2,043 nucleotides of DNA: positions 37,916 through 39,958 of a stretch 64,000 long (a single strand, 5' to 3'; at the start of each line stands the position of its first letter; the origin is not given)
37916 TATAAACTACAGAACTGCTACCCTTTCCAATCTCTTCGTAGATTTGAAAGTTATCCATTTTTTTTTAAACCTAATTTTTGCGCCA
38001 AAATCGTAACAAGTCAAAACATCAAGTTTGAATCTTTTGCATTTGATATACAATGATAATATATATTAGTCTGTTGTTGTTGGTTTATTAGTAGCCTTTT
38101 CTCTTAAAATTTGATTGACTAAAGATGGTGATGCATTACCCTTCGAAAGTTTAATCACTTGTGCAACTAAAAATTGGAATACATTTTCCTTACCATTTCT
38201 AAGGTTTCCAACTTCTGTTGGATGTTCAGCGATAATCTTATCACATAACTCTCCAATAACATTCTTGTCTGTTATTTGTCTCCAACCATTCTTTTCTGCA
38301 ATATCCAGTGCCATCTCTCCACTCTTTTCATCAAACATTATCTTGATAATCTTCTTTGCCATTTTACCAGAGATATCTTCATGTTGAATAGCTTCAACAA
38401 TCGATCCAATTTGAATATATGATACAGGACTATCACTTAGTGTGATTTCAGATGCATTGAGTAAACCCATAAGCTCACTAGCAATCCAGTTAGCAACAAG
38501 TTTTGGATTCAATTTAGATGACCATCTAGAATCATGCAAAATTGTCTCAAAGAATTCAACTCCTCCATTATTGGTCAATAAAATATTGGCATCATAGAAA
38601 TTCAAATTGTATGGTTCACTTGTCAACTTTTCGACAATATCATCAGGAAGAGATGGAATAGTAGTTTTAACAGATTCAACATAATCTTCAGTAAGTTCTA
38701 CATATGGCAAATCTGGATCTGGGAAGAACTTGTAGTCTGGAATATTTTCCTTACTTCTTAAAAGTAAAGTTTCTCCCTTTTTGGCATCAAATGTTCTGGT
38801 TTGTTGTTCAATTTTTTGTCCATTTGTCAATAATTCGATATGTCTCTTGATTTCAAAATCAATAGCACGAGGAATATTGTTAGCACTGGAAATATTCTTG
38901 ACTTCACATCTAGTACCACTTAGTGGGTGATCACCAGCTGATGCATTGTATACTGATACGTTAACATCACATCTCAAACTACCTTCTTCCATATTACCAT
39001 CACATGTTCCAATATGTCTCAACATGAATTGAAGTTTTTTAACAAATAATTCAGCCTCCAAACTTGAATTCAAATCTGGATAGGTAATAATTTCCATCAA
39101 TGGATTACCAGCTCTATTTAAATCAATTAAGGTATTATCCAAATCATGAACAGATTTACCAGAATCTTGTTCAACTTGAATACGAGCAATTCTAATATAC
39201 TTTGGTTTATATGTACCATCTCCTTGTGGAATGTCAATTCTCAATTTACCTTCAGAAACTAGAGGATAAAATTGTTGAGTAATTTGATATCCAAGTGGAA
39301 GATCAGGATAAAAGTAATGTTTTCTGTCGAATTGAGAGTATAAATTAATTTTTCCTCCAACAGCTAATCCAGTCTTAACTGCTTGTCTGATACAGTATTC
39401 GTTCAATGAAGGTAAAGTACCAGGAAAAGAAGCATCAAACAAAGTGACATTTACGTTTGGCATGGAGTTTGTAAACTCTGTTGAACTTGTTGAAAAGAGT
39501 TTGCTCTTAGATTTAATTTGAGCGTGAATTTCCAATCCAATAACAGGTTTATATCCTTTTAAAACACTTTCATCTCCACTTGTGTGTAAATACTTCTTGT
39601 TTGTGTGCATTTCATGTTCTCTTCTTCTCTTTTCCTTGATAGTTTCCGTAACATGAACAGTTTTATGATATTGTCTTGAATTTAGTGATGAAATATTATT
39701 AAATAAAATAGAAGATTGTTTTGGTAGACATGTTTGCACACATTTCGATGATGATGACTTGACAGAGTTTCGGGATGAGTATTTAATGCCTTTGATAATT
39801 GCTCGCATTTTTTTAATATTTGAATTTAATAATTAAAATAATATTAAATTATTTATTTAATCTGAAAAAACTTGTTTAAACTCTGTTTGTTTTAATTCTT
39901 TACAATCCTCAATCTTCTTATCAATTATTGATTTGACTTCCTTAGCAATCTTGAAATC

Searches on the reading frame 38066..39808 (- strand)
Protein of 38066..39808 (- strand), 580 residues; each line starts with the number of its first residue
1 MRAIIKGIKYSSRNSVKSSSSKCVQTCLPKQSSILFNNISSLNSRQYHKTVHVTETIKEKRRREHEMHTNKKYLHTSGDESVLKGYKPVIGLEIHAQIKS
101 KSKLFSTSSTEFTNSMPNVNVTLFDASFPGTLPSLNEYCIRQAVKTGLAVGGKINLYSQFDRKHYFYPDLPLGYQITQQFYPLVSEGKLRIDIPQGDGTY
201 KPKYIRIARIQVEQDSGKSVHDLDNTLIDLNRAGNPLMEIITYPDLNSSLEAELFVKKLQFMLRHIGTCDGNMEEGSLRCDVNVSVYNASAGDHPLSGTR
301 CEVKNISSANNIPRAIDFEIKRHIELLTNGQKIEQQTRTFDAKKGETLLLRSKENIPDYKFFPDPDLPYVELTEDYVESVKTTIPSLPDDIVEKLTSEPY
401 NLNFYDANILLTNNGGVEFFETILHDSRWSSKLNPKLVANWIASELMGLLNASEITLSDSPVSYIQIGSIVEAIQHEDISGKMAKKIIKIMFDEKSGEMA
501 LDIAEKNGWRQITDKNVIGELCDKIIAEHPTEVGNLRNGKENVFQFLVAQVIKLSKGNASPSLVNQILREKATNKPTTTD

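Call 22: search_protein_families(library=pfam, proteins=[window:38066-39808:-], max_evalue=0.00001)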
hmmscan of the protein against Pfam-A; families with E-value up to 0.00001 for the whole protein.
window:38066-39808:- (580 aa): 2 families
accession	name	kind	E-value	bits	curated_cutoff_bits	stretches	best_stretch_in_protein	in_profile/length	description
PF02934.20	GatB_N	-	1.4e-103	346.3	23.4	1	89-378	2-277/277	GatB/GatE catalytic domain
PF02637.23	GatB_Yqey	-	1.2e-36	126.3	27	1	433-571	11-147/148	GatB domain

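Call 23: find_homologous_proteins(query=window:38066-39808:-, max_evalue=1e-50)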
Query window:38066-39808:- (580 aa): 7976 proteins with E <= 1e-50 among 8000 candidates; the best 120 are listed.
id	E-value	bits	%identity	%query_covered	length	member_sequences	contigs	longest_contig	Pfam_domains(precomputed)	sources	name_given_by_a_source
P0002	0.0e+0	1013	81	95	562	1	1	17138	PF02637.24,PF02934.21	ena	-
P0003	1.3e-293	993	81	92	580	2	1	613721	PF02637.24,PF02934.21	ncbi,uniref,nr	ncbi:hypothetical protein C9374_006134 [Naegleria lovaniensis]|uniref:Glutamyl-tRNA(Gln) amidotransf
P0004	2.2e-243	827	70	90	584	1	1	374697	PF02637.24,PF02934.21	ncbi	ncbi:hypothetical protein ABK040_004766 [Willaertia magna]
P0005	7.8e-169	581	52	89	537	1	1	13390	PF02637.24,PF02934.21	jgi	jgi:aspartyl-tRNA(Asn)/glutamyl-tRNA(Gln) amidotransferase subunit B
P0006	2.0e-159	550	50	89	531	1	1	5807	PF02637.24,PF02934.21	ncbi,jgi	jgi:aspartyl-tRNA(Asn)/glutamyl-tRNA(Gln) amidotransferase subunit B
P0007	1.9e-153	530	48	90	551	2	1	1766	PF02637.24,PF02934.21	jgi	-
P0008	1.0e-149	518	51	84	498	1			PF02637.24,PF02934.21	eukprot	eukprot:gene919-9828_t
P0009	3.9e-148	513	49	85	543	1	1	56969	PF02637.24,PF02934.21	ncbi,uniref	ncbi:aspartyl-tRNA amidotransferase subunit B [Acrasis kona]|uniref:Glutamyl-tRNA(Gln) amidotransfer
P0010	4.8e-143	496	49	84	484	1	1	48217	PF02637.24,PF02934.21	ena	-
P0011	5.6e-143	496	49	84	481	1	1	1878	PF02637.24,PF02934.21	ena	-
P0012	6.6e-143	495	49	84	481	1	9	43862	PF02637.24,PF02934.21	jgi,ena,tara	tara:strand:- start:20 stop:1465 length:1446 start_codon:yes stop_codon:yes gene_type:complete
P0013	7.2e-143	495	49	84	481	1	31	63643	PF02637.24,PF02934.21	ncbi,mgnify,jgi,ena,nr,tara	ncbi:MAG: Aspartyl/glutamyl-tRNA(Asn/Gln) amidotransferase subunit B [Alphaproteobacteria bacterium 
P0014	8.0e-143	495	49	84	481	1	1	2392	PF02637.24,PF02934.21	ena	-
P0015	8.7e-143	495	49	84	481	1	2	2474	PF02637.24,PF02934.21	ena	-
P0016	1.5e-142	494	49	84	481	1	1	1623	PF02637.24,PF02934.21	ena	-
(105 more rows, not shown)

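Call 85: find_encoding_contigs(protein=P0003, flank=10000, max_places=2)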
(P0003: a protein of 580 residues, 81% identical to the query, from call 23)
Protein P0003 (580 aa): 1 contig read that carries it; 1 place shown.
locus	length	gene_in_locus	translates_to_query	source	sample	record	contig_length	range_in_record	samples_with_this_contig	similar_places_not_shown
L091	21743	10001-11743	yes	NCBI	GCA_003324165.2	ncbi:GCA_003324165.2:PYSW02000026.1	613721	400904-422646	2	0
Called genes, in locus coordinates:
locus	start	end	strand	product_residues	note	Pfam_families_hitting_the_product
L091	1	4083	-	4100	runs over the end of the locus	PF08393:DHC_N2, PF12774:AAA_6, PF07728:AAA_5, PF17852:Dynein_AAA_lid, PF12775:AAA_7, PF17857:AAA_lid_1, PF22597:DYN_lid, PF12780:AAA_8, +7 more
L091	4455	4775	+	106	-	PF01283:Ribosomal_S26e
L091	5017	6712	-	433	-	PF12894:ANAPC4_WD40 (faint), PF23098:Beta-prop_NOL10_N (faint), PF23381:Beta-prop_IFT122_1st (faint), PF23414:Beta-prop_EML_2 (faint), PF25175:Beta-prop_WDR5, PF25174:Beta-prop_THOC3, PF24817:WD40_WDHD1_1st (weak), PF24814:WD40_Prp19, +5 more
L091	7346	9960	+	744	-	PF09758:FPL, PF19439:CLEC16A_C (weak)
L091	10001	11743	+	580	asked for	PF02934:GatB_N, PF02637:GatB_Yqey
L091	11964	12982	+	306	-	PF00069:Pkinase, PF07714:PK_Tyr_Ser-Thr, PF14531:Kinase-like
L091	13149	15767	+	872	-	PF02985:HEAT (faint), PF23606:HEAT_ULK4, PF24970:ARM_RUK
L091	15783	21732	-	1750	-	PF00249:Myb_DNA-binding (faint), PF00082:Peptidase_S8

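Call 86: find_encoding_contigs(protein=P0004, flank=10000, max_places=2)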
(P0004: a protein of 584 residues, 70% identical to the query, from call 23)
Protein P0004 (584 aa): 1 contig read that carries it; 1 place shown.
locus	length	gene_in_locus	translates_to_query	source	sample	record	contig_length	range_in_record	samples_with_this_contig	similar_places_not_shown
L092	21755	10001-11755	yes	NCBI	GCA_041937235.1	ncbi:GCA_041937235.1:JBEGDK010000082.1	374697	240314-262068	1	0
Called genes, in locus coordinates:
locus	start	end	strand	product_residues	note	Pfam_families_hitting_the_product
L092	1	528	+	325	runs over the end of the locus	PF06420:Mgm101p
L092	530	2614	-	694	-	-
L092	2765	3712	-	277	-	PF06884:DUF1264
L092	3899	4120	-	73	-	-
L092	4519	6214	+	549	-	-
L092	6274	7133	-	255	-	PF04148:Erv26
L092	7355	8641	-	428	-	PF00226:DnaJ, PF01556:DnaJ_C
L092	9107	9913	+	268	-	PF01909:NTP_transf_2 (weak), PF18765:Polbeta (weak), PF22600:MTPAP-like_central (faint)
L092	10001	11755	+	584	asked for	PF02934:GatB_N, PF02637:GatB_Yqey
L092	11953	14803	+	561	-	PF00069:Pkinase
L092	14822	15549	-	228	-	PF03637:Mob1_phocein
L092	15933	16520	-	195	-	-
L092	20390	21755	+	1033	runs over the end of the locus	-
